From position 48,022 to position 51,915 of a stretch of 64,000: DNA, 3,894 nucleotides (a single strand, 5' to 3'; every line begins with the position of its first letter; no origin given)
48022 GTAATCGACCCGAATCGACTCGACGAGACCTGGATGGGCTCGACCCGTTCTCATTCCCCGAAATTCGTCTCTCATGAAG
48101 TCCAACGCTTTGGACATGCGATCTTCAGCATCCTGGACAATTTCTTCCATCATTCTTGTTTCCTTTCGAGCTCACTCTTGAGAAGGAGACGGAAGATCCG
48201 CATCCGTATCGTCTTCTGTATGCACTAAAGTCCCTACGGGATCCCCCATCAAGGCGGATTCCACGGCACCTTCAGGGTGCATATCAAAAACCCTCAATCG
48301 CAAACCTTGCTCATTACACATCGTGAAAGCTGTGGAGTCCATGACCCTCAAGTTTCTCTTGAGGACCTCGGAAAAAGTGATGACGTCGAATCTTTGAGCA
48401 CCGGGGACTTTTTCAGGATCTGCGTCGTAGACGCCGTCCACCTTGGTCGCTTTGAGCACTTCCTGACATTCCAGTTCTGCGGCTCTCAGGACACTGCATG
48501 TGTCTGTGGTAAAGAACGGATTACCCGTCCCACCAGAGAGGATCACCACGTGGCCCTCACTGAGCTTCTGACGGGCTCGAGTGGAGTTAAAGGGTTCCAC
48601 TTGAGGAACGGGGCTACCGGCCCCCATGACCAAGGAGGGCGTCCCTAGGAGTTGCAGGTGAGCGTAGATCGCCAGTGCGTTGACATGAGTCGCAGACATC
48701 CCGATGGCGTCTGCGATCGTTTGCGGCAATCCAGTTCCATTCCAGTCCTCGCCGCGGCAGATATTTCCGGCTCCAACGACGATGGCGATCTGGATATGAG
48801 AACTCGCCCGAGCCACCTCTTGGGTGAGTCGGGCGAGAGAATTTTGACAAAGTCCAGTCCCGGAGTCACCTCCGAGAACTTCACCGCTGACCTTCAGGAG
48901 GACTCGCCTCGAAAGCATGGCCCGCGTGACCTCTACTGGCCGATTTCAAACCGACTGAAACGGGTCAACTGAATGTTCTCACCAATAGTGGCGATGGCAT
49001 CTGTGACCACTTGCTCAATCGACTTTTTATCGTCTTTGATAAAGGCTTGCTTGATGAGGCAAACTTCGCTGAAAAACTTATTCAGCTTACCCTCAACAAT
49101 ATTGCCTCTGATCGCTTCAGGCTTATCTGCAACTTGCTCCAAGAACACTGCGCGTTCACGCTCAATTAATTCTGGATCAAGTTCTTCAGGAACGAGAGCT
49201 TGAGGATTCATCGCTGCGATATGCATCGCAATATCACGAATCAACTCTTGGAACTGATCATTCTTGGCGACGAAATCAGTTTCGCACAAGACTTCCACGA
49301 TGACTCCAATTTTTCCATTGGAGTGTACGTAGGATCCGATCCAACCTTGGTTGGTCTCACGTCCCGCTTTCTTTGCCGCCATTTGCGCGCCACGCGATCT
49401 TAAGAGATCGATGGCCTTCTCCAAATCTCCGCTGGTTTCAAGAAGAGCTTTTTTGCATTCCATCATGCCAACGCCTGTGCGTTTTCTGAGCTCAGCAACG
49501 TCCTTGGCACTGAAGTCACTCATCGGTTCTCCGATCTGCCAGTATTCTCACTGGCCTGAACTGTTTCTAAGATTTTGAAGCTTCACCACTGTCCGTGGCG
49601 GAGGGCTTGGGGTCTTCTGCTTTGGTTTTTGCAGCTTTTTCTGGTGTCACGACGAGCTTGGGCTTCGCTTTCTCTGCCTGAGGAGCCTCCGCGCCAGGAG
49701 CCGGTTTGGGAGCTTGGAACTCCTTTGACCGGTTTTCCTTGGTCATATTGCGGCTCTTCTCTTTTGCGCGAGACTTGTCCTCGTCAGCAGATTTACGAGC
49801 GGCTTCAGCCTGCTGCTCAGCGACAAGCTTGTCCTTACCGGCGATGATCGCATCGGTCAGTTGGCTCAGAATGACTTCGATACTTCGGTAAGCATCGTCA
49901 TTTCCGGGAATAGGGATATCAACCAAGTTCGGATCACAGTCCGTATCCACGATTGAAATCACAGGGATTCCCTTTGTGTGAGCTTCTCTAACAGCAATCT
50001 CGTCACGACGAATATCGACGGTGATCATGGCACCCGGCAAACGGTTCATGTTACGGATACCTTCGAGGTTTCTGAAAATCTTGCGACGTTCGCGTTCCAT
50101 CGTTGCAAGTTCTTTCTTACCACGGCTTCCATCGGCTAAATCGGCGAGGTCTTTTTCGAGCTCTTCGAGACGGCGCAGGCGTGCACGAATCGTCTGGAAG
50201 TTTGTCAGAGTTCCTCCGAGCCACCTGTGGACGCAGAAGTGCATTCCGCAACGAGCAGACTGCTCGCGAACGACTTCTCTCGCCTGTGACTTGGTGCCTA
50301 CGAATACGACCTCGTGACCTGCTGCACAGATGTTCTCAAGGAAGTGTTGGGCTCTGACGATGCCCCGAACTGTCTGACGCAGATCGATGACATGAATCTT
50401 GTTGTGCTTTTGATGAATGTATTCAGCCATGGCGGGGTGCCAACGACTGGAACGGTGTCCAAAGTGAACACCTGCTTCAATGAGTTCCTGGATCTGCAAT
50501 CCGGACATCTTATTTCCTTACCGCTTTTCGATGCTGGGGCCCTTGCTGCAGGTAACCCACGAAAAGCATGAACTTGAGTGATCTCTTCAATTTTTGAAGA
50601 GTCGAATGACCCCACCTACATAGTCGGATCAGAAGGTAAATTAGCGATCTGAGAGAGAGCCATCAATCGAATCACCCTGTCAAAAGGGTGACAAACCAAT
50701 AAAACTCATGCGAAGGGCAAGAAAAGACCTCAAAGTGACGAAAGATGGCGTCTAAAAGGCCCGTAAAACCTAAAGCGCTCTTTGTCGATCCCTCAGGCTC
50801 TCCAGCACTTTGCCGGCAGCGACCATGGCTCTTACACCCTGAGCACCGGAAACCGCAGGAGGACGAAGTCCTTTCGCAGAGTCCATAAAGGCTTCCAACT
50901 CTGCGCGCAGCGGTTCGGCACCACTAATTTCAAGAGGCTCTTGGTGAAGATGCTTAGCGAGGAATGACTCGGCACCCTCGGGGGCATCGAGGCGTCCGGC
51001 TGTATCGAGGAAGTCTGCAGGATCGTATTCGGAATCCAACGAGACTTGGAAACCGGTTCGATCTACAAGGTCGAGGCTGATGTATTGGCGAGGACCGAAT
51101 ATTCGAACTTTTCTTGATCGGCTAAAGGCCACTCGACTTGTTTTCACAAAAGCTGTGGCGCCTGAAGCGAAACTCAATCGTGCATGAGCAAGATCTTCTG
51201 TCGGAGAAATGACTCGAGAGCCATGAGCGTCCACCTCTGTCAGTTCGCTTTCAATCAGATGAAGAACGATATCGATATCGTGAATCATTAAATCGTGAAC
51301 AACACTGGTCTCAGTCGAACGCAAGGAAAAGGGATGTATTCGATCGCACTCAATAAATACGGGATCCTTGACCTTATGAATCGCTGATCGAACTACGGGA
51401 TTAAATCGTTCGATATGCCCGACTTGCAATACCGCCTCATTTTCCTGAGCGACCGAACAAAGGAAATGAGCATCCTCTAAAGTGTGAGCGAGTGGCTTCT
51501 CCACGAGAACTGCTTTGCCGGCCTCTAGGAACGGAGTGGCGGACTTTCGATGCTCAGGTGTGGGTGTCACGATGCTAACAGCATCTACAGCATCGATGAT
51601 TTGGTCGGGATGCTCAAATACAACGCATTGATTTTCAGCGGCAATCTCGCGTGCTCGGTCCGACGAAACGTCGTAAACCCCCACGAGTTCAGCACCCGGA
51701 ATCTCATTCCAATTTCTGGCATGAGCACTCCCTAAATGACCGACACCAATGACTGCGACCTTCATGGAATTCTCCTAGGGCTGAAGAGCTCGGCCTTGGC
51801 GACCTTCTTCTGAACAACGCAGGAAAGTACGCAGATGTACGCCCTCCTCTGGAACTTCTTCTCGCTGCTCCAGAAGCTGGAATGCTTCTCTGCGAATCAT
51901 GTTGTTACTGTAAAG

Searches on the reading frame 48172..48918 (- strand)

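Call 56: search_protein_families(library=pfam, proteins=[window:48172-48918:-], max_evalue=0.0001)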
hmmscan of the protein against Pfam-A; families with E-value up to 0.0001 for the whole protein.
window:48172-48918:- (248 aa): 1 family
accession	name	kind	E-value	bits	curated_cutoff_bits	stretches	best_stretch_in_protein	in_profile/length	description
PF00696.33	AA_kinase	-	4.8e-29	102.2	24.9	1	5-212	2-234/234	Amino acid kinase family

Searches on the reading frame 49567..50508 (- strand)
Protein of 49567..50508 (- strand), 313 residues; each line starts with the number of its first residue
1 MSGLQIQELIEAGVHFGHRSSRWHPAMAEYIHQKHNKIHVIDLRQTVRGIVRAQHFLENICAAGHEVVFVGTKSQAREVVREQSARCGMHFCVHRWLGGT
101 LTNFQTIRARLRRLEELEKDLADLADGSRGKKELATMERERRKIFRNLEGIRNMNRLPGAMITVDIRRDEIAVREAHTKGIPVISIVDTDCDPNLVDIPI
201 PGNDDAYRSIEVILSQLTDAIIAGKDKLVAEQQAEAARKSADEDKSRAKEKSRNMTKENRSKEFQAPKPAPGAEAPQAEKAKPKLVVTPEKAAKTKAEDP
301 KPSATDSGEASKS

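Call 56: search_protein_families(library=pfam, proteins=[window:49567-50508:-], max_evalue=0.0001)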
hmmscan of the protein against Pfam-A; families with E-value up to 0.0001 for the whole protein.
window:49567-50508:- (313 aa): 1 family
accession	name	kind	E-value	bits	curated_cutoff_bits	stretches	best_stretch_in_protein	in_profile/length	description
PF00318.25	Ribosomal_S2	-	2.6e-82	275.7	26.1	1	9-224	1-216/216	Ribosomal protein S2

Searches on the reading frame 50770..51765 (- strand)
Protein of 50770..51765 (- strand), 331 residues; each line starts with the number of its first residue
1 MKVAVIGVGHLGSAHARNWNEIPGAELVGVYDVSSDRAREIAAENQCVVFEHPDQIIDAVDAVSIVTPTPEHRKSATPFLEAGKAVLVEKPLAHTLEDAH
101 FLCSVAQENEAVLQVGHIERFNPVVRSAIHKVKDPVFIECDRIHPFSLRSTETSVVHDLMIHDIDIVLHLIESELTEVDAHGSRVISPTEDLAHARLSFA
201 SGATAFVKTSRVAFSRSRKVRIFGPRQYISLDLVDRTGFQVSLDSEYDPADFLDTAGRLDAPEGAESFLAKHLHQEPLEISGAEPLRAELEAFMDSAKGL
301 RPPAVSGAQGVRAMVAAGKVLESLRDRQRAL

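Call 56: search_protein_families(library=pfam, proteins=[window:50770-51765:-], max_evalue=0.0001)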
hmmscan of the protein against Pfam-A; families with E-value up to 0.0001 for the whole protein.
window:50770-51765:- (331 aa): 3 families
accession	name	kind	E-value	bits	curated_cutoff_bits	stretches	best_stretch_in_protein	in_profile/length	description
PF01408.29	GFO_IDH_MocA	-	1.1e-28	100.7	24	1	1-117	1-120/120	Oxidoreductase family, NAD-binding Rossmann fold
PF22725.1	GFO_IDH_MocA_C3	-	1.9e-12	47.7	27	1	152-226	42-120/124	GFO/IDH/MocA C-terminal domain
PF02894.22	GFO_IDH_MocA_C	-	2.3e-06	28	22.9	1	155-328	42-214/218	Oxidoreductase family, C-terminal alpha/beta domain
